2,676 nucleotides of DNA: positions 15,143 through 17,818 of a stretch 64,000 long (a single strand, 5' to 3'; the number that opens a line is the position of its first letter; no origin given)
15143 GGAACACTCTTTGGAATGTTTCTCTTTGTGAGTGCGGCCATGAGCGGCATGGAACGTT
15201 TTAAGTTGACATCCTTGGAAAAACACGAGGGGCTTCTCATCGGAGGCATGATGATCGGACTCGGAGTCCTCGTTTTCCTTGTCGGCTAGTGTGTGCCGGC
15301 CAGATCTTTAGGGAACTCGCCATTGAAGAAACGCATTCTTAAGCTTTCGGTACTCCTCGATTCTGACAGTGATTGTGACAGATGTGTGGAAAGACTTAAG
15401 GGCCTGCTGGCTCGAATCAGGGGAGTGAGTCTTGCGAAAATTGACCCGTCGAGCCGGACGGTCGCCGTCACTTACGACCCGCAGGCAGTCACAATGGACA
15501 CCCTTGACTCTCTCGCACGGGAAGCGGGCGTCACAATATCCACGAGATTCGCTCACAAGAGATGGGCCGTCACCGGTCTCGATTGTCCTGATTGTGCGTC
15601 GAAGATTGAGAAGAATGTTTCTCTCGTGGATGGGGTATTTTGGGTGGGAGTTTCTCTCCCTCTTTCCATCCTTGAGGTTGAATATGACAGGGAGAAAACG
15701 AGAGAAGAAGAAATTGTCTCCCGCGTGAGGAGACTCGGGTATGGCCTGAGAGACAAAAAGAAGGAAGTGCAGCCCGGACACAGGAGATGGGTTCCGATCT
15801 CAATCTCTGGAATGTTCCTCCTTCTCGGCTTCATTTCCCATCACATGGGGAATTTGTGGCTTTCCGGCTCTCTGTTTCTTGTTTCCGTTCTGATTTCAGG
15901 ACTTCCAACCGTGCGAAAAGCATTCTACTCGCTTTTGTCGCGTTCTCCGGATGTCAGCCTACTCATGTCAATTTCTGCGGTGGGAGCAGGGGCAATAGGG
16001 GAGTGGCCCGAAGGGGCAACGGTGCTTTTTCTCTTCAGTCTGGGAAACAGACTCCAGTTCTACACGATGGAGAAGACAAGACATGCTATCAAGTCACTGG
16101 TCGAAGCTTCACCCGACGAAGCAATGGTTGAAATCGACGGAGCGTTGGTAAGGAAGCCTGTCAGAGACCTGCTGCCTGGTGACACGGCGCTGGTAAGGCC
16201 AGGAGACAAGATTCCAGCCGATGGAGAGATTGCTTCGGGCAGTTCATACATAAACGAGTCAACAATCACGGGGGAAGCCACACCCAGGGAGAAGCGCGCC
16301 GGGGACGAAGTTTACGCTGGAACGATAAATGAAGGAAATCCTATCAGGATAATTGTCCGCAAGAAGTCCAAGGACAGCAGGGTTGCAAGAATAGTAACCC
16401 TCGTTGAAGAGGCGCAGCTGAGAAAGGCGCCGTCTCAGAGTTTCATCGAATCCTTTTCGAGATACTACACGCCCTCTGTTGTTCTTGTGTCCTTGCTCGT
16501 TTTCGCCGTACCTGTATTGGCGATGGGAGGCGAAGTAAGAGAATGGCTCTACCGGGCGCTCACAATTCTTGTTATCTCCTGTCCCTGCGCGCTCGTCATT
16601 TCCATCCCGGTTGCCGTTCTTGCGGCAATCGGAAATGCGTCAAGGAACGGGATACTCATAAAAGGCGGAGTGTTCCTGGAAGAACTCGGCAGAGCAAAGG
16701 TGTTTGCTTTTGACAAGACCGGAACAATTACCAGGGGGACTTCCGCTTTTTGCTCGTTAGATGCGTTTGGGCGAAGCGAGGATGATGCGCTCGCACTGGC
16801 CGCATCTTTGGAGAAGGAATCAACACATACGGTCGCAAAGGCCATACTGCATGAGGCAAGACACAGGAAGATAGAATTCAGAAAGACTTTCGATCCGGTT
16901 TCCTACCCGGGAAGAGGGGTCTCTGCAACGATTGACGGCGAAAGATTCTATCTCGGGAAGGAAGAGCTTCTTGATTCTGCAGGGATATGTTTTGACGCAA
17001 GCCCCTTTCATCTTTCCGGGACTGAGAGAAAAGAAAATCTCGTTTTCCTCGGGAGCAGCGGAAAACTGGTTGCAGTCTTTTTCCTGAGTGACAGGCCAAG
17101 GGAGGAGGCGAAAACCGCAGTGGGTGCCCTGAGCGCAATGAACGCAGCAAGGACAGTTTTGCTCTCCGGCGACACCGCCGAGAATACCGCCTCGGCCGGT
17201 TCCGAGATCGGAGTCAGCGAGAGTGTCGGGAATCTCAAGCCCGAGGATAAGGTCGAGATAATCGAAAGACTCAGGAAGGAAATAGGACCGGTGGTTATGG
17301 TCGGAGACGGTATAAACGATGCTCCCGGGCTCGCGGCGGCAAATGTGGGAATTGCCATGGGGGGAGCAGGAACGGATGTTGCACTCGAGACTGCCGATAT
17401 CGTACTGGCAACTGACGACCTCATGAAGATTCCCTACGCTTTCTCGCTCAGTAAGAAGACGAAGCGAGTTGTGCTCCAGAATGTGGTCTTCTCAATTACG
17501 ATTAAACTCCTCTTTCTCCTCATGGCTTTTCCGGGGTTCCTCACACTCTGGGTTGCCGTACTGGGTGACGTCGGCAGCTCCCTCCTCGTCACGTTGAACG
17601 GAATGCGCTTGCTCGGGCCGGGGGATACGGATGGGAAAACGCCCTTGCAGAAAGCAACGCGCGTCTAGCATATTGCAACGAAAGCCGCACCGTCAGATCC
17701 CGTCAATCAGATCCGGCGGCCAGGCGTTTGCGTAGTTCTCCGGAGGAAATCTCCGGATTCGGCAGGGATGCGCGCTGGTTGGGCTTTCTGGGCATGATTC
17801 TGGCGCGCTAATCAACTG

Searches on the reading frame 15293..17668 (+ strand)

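Call 23: search_protein_families(library=pfam, proteins=[window:15293-17668:+], max_evalue=1e-8)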
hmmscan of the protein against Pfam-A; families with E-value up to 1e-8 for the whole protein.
window:15293-17668:+ (791 aa): 3 families
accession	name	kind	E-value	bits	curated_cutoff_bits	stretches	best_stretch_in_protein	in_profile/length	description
PF00122.25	E1-E2_ATPase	-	1.4e-50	171.8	28.1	1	273-452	3-181/181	E1-E2 ATPase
PF00702.32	Hydrolase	-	1.6e-26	94.3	26.4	1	469-684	2-191/191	haloacid dehalogenase-like hydrolase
PF00403.32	HMA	-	2.4e-16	60.3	24.8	0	93-150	4-61/62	Heavy-metal-associated domain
